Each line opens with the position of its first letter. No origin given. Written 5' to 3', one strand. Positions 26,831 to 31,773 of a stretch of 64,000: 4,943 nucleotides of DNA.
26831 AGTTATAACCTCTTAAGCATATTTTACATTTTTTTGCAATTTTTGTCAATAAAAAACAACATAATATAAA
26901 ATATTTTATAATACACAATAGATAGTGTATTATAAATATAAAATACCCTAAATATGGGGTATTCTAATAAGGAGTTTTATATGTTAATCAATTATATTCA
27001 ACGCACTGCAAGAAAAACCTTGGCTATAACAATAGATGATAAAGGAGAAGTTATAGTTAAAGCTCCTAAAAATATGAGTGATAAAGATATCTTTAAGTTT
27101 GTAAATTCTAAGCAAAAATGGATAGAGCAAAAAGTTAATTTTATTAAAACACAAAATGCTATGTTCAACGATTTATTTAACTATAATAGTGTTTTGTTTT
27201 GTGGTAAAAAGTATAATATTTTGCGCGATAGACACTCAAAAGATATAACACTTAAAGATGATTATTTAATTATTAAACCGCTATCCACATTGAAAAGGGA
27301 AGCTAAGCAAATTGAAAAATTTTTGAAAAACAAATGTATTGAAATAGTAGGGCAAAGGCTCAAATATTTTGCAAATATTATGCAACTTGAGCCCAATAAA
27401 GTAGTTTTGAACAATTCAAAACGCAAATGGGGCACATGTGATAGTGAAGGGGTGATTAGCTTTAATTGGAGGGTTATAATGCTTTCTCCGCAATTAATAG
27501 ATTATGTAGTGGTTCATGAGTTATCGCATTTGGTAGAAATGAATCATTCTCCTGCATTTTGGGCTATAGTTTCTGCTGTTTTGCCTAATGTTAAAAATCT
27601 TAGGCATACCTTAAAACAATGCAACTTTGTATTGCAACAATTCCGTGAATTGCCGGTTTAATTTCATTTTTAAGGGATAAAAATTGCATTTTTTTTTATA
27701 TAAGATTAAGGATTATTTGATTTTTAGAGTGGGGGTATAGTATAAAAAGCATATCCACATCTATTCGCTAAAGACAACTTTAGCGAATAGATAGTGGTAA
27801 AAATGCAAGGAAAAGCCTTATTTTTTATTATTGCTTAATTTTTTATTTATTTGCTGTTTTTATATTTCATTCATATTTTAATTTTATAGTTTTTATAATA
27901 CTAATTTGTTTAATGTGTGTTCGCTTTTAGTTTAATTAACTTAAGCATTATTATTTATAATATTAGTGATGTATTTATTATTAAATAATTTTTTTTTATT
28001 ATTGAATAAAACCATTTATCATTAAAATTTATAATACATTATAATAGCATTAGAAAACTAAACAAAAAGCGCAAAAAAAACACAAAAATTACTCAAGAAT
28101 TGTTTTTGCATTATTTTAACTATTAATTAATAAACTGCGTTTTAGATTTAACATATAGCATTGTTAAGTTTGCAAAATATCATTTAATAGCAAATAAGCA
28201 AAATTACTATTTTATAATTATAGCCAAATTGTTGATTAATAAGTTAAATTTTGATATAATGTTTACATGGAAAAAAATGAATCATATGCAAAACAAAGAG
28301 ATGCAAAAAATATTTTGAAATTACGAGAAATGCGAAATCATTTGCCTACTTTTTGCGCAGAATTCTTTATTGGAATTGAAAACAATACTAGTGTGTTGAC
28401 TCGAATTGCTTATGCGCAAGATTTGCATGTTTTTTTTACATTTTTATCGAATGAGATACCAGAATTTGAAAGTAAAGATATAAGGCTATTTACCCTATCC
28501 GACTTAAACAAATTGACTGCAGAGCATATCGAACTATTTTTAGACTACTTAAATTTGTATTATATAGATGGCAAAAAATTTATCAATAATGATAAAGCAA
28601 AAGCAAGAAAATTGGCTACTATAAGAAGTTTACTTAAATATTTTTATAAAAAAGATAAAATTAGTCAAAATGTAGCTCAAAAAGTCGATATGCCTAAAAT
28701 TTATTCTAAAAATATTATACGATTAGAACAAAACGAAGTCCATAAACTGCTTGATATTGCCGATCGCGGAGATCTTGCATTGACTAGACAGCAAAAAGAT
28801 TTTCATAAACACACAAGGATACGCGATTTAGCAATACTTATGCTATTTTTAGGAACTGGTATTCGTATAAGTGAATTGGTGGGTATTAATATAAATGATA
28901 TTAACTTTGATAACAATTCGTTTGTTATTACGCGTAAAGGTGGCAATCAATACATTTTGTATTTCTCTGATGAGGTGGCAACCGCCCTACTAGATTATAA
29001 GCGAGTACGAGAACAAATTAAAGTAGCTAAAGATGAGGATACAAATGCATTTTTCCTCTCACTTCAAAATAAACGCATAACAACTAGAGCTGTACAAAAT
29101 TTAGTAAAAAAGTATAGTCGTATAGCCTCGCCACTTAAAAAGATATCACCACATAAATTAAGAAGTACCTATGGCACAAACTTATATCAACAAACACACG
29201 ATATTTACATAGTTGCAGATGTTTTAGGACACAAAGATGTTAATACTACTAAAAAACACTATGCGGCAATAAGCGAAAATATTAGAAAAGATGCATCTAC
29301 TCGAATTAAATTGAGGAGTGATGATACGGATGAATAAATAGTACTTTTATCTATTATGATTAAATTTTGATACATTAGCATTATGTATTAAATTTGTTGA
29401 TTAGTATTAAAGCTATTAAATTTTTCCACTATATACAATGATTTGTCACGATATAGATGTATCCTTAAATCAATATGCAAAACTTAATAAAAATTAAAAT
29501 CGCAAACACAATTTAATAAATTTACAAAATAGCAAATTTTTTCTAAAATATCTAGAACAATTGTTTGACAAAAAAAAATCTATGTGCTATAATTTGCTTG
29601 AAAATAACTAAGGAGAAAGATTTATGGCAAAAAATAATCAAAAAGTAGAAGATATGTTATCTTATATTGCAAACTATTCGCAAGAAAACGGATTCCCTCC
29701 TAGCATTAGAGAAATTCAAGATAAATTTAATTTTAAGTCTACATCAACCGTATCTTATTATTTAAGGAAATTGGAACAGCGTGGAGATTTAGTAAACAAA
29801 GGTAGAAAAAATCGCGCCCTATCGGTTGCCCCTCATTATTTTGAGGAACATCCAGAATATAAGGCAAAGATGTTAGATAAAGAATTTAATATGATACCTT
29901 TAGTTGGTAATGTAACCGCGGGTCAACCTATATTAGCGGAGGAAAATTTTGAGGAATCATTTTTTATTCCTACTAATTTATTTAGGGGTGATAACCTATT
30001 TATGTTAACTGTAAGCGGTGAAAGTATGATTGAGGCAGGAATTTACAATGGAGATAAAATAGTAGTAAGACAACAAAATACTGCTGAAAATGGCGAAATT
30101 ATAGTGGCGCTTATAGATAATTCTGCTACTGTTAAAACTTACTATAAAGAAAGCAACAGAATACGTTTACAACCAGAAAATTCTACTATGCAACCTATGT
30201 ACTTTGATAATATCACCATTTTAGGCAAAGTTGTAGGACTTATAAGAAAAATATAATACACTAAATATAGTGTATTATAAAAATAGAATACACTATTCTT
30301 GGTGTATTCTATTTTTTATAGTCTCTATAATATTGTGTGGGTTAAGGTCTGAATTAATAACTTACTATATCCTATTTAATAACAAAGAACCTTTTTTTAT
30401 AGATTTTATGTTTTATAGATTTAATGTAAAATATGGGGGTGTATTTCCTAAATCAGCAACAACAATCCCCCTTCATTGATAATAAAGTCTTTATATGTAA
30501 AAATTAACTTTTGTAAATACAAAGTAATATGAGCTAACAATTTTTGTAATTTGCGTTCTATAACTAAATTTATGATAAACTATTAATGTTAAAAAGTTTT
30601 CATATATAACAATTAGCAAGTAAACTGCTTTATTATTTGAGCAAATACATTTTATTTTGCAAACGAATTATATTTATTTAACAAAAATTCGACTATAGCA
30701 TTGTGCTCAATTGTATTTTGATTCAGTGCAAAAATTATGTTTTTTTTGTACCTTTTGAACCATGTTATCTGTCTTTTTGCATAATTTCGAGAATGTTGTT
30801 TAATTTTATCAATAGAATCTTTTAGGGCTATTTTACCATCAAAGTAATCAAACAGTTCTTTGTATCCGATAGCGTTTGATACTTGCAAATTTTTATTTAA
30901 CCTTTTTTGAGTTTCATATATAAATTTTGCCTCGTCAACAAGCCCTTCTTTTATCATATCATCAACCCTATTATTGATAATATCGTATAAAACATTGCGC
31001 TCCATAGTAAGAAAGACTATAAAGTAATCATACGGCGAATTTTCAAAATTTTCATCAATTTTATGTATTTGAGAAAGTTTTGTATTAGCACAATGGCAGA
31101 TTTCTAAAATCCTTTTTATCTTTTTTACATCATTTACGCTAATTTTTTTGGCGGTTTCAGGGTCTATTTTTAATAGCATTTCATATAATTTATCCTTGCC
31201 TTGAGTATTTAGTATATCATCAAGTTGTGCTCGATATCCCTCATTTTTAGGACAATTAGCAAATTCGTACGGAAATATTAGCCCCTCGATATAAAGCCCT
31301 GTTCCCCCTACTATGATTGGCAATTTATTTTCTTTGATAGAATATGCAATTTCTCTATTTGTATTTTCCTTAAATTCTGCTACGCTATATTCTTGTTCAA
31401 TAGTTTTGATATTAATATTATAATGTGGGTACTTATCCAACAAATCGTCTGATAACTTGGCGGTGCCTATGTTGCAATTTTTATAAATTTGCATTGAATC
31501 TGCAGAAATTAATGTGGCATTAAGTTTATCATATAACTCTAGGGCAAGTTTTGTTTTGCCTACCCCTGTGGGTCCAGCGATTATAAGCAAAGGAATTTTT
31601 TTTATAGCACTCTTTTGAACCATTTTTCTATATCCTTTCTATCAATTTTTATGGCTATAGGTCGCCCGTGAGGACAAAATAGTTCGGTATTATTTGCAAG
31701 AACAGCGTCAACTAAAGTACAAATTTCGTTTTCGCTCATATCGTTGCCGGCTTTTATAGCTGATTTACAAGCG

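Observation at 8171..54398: Dispersed family of tandem compound palindromes, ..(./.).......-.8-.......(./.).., with 31-32 bp phasing and NrdR-box-like architecture, but nowhere near ribonucleotide reductase genes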

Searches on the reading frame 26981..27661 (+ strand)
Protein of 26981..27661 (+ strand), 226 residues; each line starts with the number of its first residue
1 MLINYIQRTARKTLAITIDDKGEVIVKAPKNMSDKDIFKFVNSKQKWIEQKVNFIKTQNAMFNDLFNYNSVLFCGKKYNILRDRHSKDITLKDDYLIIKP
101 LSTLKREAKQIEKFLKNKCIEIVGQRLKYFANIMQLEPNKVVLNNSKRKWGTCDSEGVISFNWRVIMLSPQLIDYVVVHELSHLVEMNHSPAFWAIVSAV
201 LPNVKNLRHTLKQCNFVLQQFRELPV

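Call 11: search_protein_families(library=pfam, proteins=[window:26981-27661:+])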
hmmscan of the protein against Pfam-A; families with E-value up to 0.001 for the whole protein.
window:26981-27661:+ (226 aa): 1 family
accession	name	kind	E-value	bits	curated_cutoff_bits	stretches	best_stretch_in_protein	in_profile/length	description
PF01863.23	YgjP-like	-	1e-54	186.1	26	1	12-213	1-206/207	YgjP-like, metallopeptidase domain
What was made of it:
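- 26981..27661 (+): YgjP-like metallohydrolase gene, immediately downstream of element B. Pfam PF01863, E 1e-54 (call 11).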

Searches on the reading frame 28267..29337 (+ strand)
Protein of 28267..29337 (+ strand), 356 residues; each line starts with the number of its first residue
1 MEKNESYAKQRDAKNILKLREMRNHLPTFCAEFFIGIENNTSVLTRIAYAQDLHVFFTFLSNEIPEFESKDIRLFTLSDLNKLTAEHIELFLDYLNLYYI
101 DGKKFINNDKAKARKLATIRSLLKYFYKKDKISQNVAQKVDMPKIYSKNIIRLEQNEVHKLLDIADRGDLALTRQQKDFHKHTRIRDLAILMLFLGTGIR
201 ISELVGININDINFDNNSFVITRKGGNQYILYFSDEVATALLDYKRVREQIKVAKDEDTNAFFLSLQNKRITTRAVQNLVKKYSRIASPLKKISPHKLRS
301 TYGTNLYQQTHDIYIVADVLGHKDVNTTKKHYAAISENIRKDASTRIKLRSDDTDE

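Call 56: search_protein_families(library=ncbifam, proteins=[window:28267-29337:+])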
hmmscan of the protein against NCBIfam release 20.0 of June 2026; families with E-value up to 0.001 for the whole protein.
window:28267-29337:+ (356 aa): 12 families
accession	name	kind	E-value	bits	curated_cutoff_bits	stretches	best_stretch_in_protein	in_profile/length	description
NF003462.0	PRK05084.1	equivalog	7.9e-52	176.2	267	1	16-348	7-357/360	tyrosine recombinase XerS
NF040815.2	recomb_XerA_Arch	equivalog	2.3e-47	161.8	220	1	39-338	10-257/263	site-specific tyrosine recombinase/integron integrase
TIGR02224.1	recomb_XerC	equivalog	2.3e-45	155.2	335.15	1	37-336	9-278/295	tyrosine recombinase XerC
TIGR02225.1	recomb_XerD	equivalog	2.7e-42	145.1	329.6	1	35-332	7-272/290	site-specific tyrosine recombinase XerD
NF001399.0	PRK00283.1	subfamily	1.2e-40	139.6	279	1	23-336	6-284/300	tyrosine recombinase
NF002331.0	PRK01287.1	subfamily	1.1e-20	74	371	1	86-329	75-307/365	site-specific tyrosine recombinase XerC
TIGR02249.1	integrase_gron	subfamily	3.4e-15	56.2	265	2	267-329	233-295/315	integron integrase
NF007371.0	PRK09871.1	subfamily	3e-12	46.5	222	1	180-334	21-174/198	tyrosine-type DNA invertase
NF011946.0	PRK15417.1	equivalog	8.7e-11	41.6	435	1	274-330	255-311/337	integron integrase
NF007370.0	PRK09870.1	subfamily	1.5e-08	34.5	221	1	185-331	32-176/200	tyrosine-type DNA invertase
NF041502.1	integrase_1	equivalog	2.7e-06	26.4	350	1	249-339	275-365/484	site-specific integrase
NF040693.1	recomb_GmtY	equivalog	5.2e-06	26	340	1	121-218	156-251/441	gamma-mobile-trio recombinase GmtY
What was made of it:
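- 28267..29337 (+): XerS-like tyrosine recombinase gene (context). NCBIfam best hit XerS, E 8e-52, below the curated cut-off (call 56).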

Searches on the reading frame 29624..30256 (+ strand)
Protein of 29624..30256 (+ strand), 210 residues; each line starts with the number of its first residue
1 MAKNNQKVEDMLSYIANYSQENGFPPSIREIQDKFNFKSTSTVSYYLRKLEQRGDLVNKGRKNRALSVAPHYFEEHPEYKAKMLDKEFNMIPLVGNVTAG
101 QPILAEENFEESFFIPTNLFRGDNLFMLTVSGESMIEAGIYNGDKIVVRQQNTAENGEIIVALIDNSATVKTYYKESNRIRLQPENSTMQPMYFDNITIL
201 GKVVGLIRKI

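Call 11: search_protein_families(library=pfam, proteins=[window:29624-30256:+])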
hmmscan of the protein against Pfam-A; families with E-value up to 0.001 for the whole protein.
window:29624-30256:+ (210 aa): 2 families
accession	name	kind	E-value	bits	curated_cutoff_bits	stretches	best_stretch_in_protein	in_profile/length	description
PF00717.28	Peptidase_S24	-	2.9e-33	114.5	23.3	1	92-204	1-116/116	Peptidase S24-like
PF01726.22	LexA_DNA_bind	-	1.1e-11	44.8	23.7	1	9-65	9-65/65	LexA DNA binding domain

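Call 12: find_encoding_contigs(protein=window:29624-30256:+, flank=3000, max_places=10)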
Protein window:29624-30256:+ (210 aa): 7 contigs read that carry it; 7 places shown.
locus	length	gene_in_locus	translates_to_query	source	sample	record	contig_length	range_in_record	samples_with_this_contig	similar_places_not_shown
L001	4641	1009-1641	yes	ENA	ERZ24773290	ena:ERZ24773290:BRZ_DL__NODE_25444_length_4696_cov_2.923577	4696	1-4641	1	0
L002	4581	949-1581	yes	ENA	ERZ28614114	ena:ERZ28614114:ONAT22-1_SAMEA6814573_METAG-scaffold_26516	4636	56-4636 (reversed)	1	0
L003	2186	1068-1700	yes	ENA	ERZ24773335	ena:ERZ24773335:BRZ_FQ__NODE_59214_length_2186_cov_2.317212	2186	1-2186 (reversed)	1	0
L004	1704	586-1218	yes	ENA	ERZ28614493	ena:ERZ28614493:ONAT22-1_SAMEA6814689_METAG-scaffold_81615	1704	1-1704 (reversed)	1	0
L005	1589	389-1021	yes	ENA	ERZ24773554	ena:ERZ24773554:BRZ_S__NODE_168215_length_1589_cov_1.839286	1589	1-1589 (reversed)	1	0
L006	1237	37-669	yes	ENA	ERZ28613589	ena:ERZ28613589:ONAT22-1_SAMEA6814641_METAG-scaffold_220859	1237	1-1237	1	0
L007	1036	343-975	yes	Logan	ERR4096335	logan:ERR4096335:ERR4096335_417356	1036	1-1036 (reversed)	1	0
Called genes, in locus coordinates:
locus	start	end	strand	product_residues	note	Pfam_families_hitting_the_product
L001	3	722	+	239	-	?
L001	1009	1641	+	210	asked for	PF01726:LexA_DNA_bind, PF00717:Peptidase_S24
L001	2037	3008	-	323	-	PF01745:IPT (faint), PF01715:IPPT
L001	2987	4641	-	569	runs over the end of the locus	?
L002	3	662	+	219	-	?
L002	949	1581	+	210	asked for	PF01726:LexA_DNA_bind, PF00717:Peptidase_S24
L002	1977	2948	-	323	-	PF01745:IPT (faint), PF01715:IPPT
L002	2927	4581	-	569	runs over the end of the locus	?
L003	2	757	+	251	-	?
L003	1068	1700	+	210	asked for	PF01726:LexA_DNA_bind, PF00717:Peptidase_S24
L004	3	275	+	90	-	?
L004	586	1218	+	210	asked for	PF01726:LexA_DNA_bind, PF00717:Peptidase_S24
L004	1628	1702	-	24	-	?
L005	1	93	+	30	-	?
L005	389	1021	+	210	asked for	PF01726:LexA_DNA_bind, PF00717:Peptidase_S24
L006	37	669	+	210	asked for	PF01726:LexA_DNA_bind, PF00717:Peptidase_S24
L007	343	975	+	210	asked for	PF01726:LexA_DNA_bind, PF00717:Peptidase_S24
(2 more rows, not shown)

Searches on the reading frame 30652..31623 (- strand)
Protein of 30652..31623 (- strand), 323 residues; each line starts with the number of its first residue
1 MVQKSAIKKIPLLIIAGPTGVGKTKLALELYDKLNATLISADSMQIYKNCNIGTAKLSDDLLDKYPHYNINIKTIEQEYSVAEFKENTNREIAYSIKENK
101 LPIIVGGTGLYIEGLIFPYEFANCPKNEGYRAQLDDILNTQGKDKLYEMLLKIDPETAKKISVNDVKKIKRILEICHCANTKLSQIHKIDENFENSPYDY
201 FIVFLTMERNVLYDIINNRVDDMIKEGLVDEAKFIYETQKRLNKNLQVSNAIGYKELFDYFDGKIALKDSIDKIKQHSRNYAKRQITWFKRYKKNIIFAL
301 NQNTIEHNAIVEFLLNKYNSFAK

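Call 11: search_protein_families(library=pfam, proteins=[window:30652-31623:-])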
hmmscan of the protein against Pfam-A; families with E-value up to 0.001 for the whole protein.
window:30652-31623:- (323 aa): 2 families
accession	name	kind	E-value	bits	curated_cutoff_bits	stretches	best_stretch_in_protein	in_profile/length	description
PF01715.23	IPPT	-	8.8e-74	248.7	23.6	1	45-291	1-242/243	IPP transferase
PF01745.22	IPT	-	2.4e-06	27.6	20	1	13-64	4-55/233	Isopentenyl transferase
